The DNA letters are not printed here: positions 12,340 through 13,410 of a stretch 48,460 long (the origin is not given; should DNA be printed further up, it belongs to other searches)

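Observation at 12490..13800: Exosome cap subunit Csl4 fused in one ORF to an RGG box, a second zinc ribbon and a canonical RRM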

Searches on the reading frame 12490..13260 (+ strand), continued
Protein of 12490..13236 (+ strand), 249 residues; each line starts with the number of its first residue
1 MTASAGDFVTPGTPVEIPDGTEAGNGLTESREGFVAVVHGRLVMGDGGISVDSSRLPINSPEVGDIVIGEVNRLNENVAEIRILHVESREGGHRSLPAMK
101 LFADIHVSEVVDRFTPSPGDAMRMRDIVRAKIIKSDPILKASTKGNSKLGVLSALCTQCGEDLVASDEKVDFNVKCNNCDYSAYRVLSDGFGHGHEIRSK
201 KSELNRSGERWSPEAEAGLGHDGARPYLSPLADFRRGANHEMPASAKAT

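Call 71: search_protein_families(library=pfam, proteins=[P0159, P0173, P0178, P0194, P0201, P0205, P0222, P0227, P0234, P0127], max_evalue=0.001)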
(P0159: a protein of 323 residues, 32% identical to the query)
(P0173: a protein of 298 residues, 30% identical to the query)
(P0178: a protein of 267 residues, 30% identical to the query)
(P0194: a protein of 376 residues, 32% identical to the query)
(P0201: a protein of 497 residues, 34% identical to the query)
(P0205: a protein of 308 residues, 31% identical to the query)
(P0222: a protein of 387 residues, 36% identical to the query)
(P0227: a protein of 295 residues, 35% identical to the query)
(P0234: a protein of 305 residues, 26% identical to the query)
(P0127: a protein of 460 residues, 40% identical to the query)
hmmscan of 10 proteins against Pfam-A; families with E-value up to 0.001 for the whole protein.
P0159 (323 aa): 2 families
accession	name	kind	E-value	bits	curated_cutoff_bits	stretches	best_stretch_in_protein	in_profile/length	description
PF14382.12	ECR1_N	-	2e-11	43.9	27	1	142-179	1-38/38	Exosome complex exonuclease RRP4 N-terminal region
PF10447.15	EXOSC1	-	2.4e-05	25.4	21.2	1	198-250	3-49/112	Exosome component EXOSC1/CSL4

P0173 (298 aa): 3 families
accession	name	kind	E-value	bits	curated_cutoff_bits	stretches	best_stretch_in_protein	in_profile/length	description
PF14382.12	ECR1_N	-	2.1e-11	43.8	27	1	5-40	1-36/38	Exosome complex exonuclease RRP4 N-terminal region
PF00575.29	S1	-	3e-05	24.8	22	0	97-130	30-63/74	S1 RNA binding domain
PF16432.10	DUF5029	-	0.0005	20.2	25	1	56-127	112-182/211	Domain of unknown function (DUF5029)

P0178 (267 aa): 2 families
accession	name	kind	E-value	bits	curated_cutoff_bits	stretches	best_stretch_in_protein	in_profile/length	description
PF14382.12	ECR1_N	-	1.1e-10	41.6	27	1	83-120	1-38/38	Exosome complex exonuclease RRP4 N-terminal region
PF10447.15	EXOSC1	-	5e-05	24.4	21.2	0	139-193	3-50/112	Exosome component EXOSC1/CSL4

P0194 (376 aa): 2 families
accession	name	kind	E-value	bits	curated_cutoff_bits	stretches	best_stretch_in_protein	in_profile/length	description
PF14382.12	ECR1_N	-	1.2e-07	31.8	27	1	194-228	1-35/38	Exosome complex exonuclease RRP4 N-terminal region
PF10447.15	EXOSC1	-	0.00093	20.3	21.2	0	251-298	4-45/112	Exosome component EXOSC1/CSL4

P0201 (497 aa): 0 families

P0205 (308 aa): 1 family
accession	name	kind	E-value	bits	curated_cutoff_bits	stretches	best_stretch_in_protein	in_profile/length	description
PF14382.12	ECR1_N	-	2e-06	27.9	27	1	3-36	5-38/38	Exosome complex exonuclease RRP4 N-terminal region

P0222 (387 aa): 2 families
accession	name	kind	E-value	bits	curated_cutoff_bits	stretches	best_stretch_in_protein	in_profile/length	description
PF14382.12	ECR1_N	-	1.8e-05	24.9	27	1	202-238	1-37/38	Exosome complex exonuclease RRP4 N-terminal region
PF14446.12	Prok-RING_1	-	3.1e-05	24.3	29.1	1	344-380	4-40/54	Prokaryotic RING finger family 1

P0227 (295 aa): 1 family
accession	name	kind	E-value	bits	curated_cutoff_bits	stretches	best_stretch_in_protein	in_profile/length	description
PF14382.12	ECR1_N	-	4e-09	36.5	27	1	115-148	2-35/38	Exosome complex exonuclease RRP4 N-terminal region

P0234 (305 aa): 1 family
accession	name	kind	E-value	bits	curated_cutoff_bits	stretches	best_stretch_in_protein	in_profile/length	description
PF14382.12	ECR1_N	-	3.9e-12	46.2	27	1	9-45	1-37/38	Exosome complex exonuclease RRP4 N-terminal region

P0127 (460 aa): 2 families
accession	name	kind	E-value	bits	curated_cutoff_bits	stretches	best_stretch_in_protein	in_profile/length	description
PF23477.1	zf_Tbcl_2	-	1.4e-21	76.4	27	2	300-330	4-34/37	Probable treble clef zinc finger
PF12773.13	DZR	-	0.00063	20.3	27.3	0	150-175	14-32/45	Double zinc ribbon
